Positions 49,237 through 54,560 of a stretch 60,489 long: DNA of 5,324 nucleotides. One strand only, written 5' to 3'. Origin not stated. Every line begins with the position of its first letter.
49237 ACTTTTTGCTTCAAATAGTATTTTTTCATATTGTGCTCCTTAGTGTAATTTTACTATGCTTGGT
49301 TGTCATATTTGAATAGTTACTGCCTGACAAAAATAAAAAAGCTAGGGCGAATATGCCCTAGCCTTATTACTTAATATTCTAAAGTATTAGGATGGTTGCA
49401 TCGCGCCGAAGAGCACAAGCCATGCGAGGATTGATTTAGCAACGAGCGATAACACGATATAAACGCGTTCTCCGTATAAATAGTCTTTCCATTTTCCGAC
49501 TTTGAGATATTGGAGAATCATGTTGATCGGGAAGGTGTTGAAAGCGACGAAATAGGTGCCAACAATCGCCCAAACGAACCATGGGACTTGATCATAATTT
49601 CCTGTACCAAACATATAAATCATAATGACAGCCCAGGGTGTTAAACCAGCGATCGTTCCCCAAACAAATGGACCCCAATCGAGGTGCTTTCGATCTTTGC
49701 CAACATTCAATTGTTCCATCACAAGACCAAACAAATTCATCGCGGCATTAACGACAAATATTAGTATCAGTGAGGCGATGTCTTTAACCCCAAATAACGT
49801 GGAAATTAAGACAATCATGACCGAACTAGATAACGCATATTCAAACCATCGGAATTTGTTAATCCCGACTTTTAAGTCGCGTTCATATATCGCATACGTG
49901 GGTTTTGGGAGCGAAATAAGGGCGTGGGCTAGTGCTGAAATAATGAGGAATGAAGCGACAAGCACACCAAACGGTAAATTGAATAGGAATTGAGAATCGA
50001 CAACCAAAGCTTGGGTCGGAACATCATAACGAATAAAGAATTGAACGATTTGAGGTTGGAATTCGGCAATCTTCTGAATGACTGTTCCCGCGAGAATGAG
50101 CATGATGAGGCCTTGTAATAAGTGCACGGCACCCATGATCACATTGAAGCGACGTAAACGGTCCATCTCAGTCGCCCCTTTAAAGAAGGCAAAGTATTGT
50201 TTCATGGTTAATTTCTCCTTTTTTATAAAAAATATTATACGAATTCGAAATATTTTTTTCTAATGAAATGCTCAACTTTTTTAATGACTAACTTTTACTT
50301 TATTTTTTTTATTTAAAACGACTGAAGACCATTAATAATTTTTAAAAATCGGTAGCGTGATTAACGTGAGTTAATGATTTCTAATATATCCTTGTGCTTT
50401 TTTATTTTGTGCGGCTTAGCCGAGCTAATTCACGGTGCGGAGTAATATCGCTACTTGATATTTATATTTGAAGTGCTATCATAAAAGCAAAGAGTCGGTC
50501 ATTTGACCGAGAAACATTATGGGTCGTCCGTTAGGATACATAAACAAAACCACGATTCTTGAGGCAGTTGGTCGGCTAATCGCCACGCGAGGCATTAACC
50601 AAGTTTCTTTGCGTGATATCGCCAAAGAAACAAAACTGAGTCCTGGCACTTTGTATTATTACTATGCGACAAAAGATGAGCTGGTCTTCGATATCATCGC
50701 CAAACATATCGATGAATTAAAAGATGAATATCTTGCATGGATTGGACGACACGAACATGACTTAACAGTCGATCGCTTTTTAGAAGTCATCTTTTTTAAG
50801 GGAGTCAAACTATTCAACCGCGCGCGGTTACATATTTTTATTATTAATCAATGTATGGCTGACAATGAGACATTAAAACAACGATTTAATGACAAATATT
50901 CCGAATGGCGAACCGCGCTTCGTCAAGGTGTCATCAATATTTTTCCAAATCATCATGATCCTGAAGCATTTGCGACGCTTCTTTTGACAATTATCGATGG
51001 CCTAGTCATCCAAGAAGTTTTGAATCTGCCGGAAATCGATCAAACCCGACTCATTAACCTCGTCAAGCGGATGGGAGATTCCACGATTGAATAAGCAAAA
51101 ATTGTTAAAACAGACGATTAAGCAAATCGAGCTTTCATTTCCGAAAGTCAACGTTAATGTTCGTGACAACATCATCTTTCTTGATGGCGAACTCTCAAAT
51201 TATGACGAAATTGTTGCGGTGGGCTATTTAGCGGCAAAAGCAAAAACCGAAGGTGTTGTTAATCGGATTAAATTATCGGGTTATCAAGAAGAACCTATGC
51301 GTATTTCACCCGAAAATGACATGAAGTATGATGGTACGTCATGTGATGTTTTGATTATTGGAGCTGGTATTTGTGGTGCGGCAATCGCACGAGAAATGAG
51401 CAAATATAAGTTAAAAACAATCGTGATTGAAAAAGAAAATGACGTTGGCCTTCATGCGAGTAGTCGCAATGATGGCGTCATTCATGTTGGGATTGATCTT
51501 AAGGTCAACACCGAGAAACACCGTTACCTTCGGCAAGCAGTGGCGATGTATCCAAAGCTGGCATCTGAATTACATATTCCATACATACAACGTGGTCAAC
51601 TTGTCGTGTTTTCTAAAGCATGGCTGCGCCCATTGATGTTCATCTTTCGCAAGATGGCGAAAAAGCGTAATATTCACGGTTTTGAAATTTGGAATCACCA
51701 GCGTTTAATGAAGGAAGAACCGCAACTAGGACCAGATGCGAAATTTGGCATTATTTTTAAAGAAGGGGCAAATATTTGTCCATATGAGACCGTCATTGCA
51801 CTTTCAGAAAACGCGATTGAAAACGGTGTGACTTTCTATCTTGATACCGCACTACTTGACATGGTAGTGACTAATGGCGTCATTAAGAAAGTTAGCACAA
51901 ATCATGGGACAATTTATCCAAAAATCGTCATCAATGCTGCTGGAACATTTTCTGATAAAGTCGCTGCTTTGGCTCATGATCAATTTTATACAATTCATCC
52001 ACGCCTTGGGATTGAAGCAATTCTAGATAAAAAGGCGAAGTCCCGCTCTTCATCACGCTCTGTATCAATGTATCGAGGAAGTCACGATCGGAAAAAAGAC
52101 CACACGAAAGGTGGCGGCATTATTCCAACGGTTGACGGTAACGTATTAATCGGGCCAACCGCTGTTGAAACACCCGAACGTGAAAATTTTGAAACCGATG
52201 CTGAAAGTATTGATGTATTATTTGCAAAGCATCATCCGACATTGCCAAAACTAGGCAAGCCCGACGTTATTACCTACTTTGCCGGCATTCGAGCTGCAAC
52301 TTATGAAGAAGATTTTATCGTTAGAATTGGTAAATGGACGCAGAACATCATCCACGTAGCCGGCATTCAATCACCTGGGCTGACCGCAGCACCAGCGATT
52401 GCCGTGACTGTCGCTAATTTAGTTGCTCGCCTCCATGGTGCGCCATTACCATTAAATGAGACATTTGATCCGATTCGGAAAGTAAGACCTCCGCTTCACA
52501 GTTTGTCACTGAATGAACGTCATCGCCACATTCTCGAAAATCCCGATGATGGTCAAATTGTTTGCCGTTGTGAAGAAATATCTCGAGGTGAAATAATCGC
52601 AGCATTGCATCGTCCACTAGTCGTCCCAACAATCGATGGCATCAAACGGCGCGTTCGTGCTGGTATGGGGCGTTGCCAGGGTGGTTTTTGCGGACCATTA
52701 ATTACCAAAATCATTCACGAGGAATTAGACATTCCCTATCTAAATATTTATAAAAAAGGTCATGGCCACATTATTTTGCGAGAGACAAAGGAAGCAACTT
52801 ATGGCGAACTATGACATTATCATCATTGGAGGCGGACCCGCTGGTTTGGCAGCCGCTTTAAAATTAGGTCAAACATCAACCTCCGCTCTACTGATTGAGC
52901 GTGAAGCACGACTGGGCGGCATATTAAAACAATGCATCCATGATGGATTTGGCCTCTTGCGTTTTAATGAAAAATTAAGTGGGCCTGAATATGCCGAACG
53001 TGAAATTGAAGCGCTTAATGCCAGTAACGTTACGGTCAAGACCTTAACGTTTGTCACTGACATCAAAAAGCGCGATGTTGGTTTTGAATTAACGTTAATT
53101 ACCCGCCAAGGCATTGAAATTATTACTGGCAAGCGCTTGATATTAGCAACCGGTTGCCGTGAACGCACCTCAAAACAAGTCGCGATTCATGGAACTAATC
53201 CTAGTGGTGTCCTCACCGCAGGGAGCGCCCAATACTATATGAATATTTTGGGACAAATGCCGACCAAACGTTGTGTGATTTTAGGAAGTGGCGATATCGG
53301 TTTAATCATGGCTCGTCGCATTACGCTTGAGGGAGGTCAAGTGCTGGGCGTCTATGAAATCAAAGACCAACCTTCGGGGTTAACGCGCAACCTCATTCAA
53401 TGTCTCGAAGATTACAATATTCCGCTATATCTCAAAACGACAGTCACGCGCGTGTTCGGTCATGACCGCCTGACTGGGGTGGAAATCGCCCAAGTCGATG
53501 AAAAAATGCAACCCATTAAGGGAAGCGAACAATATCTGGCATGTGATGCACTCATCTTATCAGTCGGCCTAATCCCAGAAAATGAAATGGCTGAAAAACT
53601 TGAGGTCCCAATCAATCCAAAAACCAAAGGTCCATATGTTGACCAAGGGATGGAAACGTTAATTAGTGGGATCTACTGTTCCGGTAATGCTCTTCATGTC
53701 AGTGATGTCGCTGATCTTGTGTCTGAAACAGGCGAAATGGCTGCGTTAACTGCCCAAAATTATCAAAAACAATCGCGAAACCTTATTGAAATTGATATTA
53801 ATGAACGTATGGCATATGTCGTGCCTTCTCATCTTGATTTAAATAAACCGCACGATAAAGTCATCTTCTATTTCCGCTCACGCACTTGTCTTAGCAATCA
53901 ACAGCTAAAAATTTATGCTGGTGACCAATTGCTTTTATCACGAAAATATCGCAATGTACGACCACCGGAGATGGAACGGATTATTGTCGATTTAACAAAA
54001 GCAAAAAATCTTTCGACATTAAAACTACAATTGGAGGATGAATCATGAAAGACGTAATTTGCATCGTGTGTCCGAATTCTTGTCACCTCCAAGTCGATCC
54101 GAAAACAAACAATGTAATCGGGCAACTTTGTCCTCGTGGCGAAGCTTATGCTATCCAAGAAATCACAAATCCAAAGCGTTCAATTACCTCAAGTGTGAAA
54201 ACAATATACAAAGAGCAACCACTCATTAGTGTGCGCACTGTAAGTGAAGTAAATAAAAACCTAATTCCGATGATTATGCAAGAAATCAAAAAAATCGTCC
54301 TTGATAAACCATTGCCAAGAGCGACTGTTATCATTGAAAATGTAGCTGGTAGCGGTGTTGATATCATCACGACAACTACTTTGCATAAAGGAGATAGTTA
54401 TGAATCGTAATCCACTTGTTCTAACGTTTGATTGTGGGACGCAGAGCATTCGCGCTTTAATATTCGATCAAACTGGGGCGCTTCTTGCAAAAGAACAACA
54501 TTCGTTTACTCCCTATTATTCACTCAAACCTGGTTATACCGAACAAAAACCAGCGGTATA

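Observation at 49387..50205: Stand-alone heliorhodopsin gene with no retinal pathway in 60 kb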

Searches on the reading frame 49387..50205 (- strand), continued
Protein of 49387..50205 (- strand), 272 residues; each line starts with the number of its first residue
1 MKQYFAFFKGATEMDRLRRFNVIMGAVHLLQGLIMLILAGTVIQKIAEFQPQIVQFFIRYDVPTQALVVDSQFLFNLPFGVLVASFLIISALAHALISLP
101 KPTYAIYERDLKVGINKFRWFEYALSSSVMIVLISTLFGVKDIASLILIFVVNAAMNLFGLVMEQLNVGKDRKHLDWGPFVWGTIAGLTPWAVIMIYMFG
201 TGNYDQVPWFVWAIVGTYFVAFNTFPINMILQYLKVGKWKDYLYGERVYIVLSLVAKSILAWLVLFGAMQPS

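Call 72: search_protein_families(library=pfam, proteins=[L011:5358-6761:+, L026:820-2352:-, L020:18323-19849:+], max_evalue=0.001)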
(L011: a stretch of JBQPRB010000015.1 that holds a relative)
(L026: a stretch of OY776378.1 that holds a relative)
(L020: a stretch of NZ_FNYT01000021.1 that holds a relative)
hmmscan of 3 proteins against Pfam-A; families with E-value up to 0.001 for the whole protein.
L011:5358-6761:+ (467 aa): 8 families
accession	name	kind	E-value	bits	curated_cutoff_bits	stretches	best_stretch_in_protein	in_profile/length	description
PF05958.17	tRNA_U5-meth_tr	-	8.6e-28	97.8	23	1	102-465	2-357/357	tRNA (Uracil-5-)-methyltransferase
PF13847.12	Methyltransf_31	-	5.4e-11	42.8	27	1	317-426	2-114/145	Methyltransferase domain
PF05175.20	MTS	-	7.7e-07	29.3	23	1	311-397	24-107/170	Methyltransferase small domain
PF13649.12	Methyltransf_25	-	1.8e-06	29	27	1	322-377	1-57/97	Methyltransferase domain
PF13489.12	Methyltransf_23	-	7.5e-05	22.9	27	1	308-397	11-98/164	Methyltransferase domain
PF02475.24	TRM5-TYW2_MTfase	-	0.0001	22.8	28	1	313-375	31-96/164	TRM5/TYW2 methyltransferase domain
PF09445.16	Methyltransf_15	-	0.00016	21.7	22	1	321-401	3-84/165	RNA cap guanine-N2 methyltransferase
PF01135.25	PCMT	-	0.00018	21.8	20.3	1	276-379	31-137/210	Protein-L-isoaspartate(D-aspartate) O-methyltransferase (PCMT)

L026:820-2352:- (510 aa): 8 families
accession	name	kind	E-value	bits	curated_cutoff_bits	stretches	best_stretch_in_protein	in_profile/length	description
PF00890.30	FAD_binding_2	-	1.3e-89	301.7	20.4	1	19-391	1-413/414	FAD binding domain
PF02910.25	Succ_DH_flav_C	-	1.2e-11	45.1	20.8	1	436-510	2-85/130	Fumarate reductase flavoprotein C-term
PF01266.30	DAO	-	5e-10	39.9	27.9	1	19-155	1-125/353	FAD dependent oxidoreductase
PF07992.20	Pyr_redox_2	-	1.1e-07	32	26.1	0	19-203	2-109/291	Pyridine nucleotide-disulphide oxidoreductase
PF03486.20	HI0933_like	-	5.9e-06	26.3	50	1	19-375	2-218/244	HI0933-like protein Rossmann domain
PF01946.23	Thi4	-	3.8e-05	23.5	26.2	0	9-46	8-48/235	Thi4 family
PF13450.12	NAD_binding_8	-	9.8e-05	23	21.9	1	22-49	1-29/68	NAD(P)-binding Rossmann-like domain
PF01134.28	GIDA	-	0.00087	18.9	22.1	0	19-52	1-34/391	Glucose inhibited division protein A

L020:18323-19849:+ (508 aa): 2 families
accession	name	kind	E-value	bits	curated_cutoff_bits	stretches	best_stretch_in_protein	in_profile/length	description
PF00485.24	PRK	-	2.7e-21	76.7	22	1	248-442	4-188/196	Phosphoribulokinase / Uridine kinase family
PF13191.12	AAA_16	-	0.00031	21.7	32.6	1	226-270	6-51/167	AAA ATPase domain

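Call 74: search_protein_families(library=ncbifam, proteins=[L066:10817-11791:+], max_evalue=0.00001)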
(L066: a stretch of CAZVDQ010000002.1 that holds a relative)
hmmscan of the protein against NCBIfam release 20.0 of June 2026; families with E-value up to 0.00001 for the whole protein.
L066:10817-11791:+ (324 aa): 0 families

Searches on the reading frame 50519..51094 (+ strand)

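Call 9: search_protein_families(library=pfam, proteins=[window:50519-51094:+], max_evalue=0.001)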
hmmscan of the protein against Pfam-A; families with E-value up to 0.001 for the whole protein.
window:50519-51094:+ (191 aa): 3 families
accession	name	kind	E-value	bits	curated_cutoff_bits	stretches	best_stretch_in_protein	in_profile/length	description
PF00440.29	TetR_N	-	1.5e-12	47.5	24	1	13-57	1-45/47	Bacterial regulatory proteins, tetR family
PF13977.11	TetR_C_6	-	7e-08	33.1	27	1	116-187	36-111/115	BetI-type transcriptional repressor, C-terminal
PF17937.6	TetR_C_28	-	0.00084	20.1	26.4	0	113-185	27-91/96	Tetracyclin repressor-like, C-terminal domain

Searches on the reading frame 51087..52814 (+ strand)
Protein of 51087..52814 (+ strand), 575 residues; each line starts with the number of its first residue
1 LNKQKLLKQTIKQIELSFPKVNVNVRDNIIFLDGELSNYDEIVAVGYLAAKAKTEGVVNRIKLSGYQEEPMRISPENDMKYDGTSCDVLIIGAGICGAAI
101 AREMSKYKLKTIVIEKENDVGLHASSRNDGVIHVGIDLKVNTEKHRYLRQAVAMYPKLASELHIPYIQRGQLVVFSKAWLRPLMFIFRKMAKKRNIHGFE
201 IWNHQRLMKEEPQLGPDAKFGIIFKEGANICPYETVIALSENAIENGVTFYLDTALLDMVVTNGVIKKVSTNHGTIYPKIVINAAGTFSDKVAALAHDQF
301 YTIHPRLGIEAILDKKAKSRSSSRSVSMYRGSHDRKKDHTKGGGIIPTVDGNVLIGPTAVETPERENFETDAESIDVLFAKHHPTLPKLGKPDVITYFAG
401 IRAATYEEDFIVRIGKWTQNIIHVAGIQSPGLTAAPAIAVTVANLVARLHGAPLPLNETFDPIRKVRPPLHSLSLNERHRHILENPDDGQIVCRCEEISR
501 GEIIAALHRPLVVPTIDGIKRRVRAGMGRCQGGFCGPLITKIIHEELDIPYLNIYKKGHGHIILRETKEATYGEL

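Call 9: search_protein_families(library=pfam, proteins=[window:51087-52814:+], max_evalue=0.001)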
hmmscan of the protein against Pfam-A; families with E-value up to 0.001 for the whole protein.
window:51087-52814:+ (575 aa): 6 families
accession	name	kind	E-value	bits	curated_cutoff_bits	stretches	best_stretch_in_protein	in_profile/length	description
PF01266.30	DAO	-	1.3e-54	186.5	27.9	1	87-445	1-353/353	FAD dependent oxidoreductase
PF04324.20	Fer2_BFD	-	1.1e-11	45.3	26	1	491-545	1-50/50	BFD-like [2Fe-2S] binding domain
PF13450.12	NAD_binding_8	-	1.8e-08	35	21.9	1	90-131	1-42/68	NAD(P)-binding Rossmann-like domain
PF00890.30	FAD_binding_2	-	0.00013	21.7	20.4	1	87-125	1-39/414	FAD binding domain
PF07992.20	Pyr_redox_2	-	0.00025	21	26.1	0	87-120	2-35/291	Pyridine nucleotide-disulphide oxidoreductase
PF01946.23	Thi4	-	0.00049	19.9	26.2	0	84-120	16-53/235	Thi4 family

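Call 74: search_protein_families(library=ncbifam, proteins=[window:51087-52814:+], max_evalue=0.00001)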
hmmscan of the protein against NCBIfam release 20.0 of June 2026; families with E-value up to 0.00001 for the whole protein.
window:51087-52814:+ (575 aa): 18 families
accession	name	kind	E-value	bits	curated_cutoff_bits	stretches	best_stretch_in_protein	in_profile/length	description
NF033460.1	glycerol3P_ox_II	equivalog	5.4e-58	196.9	460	1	86-446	2-360/361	type 2 glycerol-3-phosphate oxidase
TIGR03377.1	glycerol3P_GlpA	equivalog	4.1e-30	104.8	552.8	2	478-545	408-475/530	anaerobic glycerol-3-phosphate dehydrogenase subunit GlpA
NF008726.1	PRK11728.1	equivalog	4.8e-30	104.7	299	1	86-371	1-280/389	L-2-hydroxyglutarate oxidase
TIGR02352.1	thiamin_ThiO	equivalog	8e-24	84.4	250.8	1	88-447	1-348/351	glycine oxidase ThiO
NF008313.0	PRK11101.1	equivalog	6e-22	77.9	425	2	82-404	5-317/548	anaerobic glycerol-3-phosphate dehydrogenase subunit A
TIGR03364.1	HpnW_proposed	hypoth_equivalog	3.8e-12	46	285.1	1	87-287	2-195/365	TIGR03364 family FAD-dependent oxidoreductase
NF002480.1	PRK01747.1-1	equivalog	6.7e-12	44.6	540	1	83-303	246-466/645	bifunctional tRNA (5-methylaminomethyl-2-thiouridine)(34)-methyltransferase MnmC2/FAD-dependent 5-carboxymethylaminomethyl-2-thiouridine(34)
TIGR03197.1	MnmC_Cterm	equivalog_domain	1.4e-10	40.8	174.2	1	87-300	1-214/400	FAD-dependent 5-carboxymethylaminomethyl-2-thiouridine(34) oxidoreductase MnmC1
NF008899.0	PRK12266.1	equivalog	2.8e-09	36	360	1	84-297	5-224/508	glycerol-3-phosphate dehydrogenase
NF002481.1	PRK01747.1-2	equivalog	9.1e-09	34.7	600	1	86-136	239-289/611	bifunctional tRNA (5-methylaminomethyl-2-thiouridine)(34)-methyltransferase MnmC2/FAD-dependent 5-carboxymethylaminomethyl-2-thiouridine(34)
NF009906.0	PRK13369.1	equivalog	1.4e-08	33.7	352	1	84-402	5-322/502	glycerol-3-phosphate dehydrogenase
NF033461.1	glycerol3P_ox_1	equivalog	1.6e-08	33.3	840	1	84-317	17-266/607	type 1 glycerol-3-phosphate oxidase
TIGR02032.1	GG-red-SF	subfamily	2.1e-08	34.2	158.8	0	87-121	2-36/297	geranylgeranyl reductase family protein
NF050086.1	pipecolate_AmaA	exception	4e-08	32.3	600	0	83-137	23-76/425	L-pipecolate oxidase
TIGR01377.1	soxA_mon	subfamily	6.8e-08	31.7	479.65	0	87-292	2-203/381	amino oxidase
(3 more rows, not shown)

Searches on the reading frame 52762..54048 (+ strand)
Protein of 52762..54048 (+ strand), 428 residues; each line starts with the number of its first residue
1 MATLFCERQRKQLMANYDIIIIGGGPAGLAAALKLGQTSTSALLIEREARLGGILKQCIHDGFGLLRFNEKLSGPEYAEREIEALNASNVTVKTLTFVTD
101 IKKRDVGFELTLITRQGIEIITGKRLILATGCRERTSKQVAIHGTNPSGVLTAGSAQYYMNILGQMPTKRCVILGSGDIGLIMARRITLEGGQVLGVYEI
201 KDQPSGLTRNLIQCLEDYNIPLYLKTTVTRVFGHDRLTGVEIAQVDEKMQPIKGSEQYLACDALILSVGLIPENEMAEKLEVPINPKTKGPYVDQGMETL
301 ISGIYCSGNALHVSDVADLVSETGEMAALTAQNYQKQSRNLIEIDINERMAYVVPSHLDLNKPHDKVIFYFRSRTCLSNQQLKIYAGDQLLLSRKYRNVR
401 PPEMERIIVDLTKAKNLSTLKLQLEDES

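Call 9: search_protein_families(library=pfam, proteins=[window:52762-54048:+], max_evalue=0.001)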
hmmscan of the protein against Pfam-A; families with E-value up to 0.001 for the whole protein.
window:52762-54048:+ (428 aa): 9 families
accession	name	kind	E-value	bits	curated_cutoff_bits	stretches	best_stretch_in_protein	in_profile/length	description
PF07992.20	Pyr_redox_2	-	5.5e-27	95.4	26.1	1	17-311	1-277/291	Pyridine nucleotide-disulphide oxidoreductase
PF13738.12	Pyr_redox_3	-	1.8e-13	50.8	30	2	69-308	75-305/305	Pyridine nucleotide-disulphide oxidoreductase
PF03486.20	HI0933_like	-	3.1e-08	33.8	50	1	18-53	2-37/244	HI0933-like protein Rossmann domain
PF13450.12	NAD_binding_8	-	4.6e-08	33.6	21.9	1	21-57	1-37/68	NAD(P)-binding Rossmann-like domain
PF12831.13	FAD_oxidored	-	2.4e-07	30.8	27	1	18-55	1-38/416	FAD dependent oxidoreductase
PF00070.33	Pyr_redox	-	1.3e-06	29.3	22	0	170-242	1-79/82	Pyridine nucleotide-disulphide oxidoreductase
PF01946.23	Thi4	-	8.4e-06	25.6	26.2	1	14-53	15-55/235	Thi4 family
PF00890.30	FAD_binding_2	-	1.2e-05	25.2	20.4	1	18-53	1-36/414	FAD binding domain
PF01266.30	DAO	-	1.9e-05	24.8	27.9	1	18-52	1-35/353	FAD dependent oxidoreductase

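Call 74: search_protein_families(library=ncbifam, proteins=[window:52762-54048:+], max_evalue=0.00001)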
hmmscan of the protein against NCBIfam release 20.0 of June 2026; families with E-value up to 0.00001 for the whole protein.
window:52762-54048:+ (428 aa): 47 families (the best 25 are shown)
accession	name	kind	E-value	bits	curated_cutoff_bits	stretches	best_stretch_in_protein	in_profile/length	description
TIGR01372.1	soxA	subfamily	1.8e-22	79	1164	1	12-329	164-477/996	sarcosine oxidase subunit alpha family protein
TIGR01292.1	TRX_reduct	equivalog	3.5e-19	68.7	343.45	1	17-334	1-299/300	thioredoxin-disulfide reductase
TIGR01350.1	lipoamide_DH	equivalog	2.9e-17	62.5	408.8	2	116-337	125-335/461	dihydrolipoyl dehydrogenase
TIGR04018.1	Bthiol_YpdA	hypoth_equivalog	1.1e-14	54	339.9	1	86-328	81-306/316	YpdA family putative bacillithiol disulfide reductase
TIGR03140.1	AhpF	equivalog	3.1e-13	49.1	502.9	1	10-334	206-511/515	alkyl hydroperoxide reductase subunit F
NF009410.0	PRK12771.1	subfamily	6.4e-13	48.1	516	1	18-337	140-447/566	NAD(P)-binding protein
TIGR01317.1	GOGAT_sm_gam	subfamily_domain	1.7e-12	47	447.7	0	18-96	145-214/485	glutamate synthase small subunit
NF003585.0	PRK05249.1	equivalog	1.1e-11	44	465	1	14-61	4-48/464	Si-specific NAD(P)(+) transhydrogenase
NF004945.0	PRK06292.2-3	equivalog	1.6e-11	43.8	494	0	119-309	126-303/457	dihydrolipoyl dehydrogenase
NF004943.0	PRK06292.2-1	equivalog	2e-11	43.4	432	1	93-310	101-307/456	dihydrolipoyl dehydrogenase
NF003437.0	PRK04965.1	equivalog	2.7e-10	39.8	392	1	88-310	71-274/378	NADH:flavorubredoxin reductase NorW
NF042949.2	3PPDioc_HcaD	equivalog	2.7e-10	39.5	450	1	86-314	67-279/386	3-phenylpropionate/cinnamic acid dioxygenase ferredoxin--NAD(+) reductase subunit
TIGR02053.1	MerA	equivalog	3.3e-10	39.5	454.45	0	116-334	123-331/465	mercury(II) reductase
NF009409.0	PRK12770.1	subfamily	4.8e-10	39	343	1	6-334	10-349/360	putative glutamate synthase subunit beta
NF009454.0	PRK12814.1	equivalog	6.3e-10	38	916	0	18-60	195-237/657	putative NADPH-dependent glutamate synthase small subunit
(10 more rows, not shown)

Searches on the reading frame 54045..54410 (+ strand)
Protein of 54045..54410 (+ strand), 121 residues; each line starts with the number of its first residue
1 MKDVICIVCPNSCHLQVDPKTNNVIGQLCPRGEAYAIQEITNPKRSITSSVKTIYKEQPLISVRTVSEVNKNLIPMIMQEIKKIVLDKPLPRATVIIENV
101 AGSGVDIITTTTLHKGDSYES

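Call 9: search_protein_families(library=pfam, proteins=[window:54045-54410:+], max_evalue=0.001)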
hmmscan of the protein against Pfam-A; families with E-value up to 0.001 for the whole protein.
window:54045-54410:+ (121 aa): 1 family
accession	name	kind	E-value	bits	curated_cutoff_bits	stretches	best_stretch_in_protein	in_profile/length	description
PF07892.16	DUF1667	-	9.1e-26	90.1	27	1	30-110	1-81/82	Protein of unknown function (DUF1667)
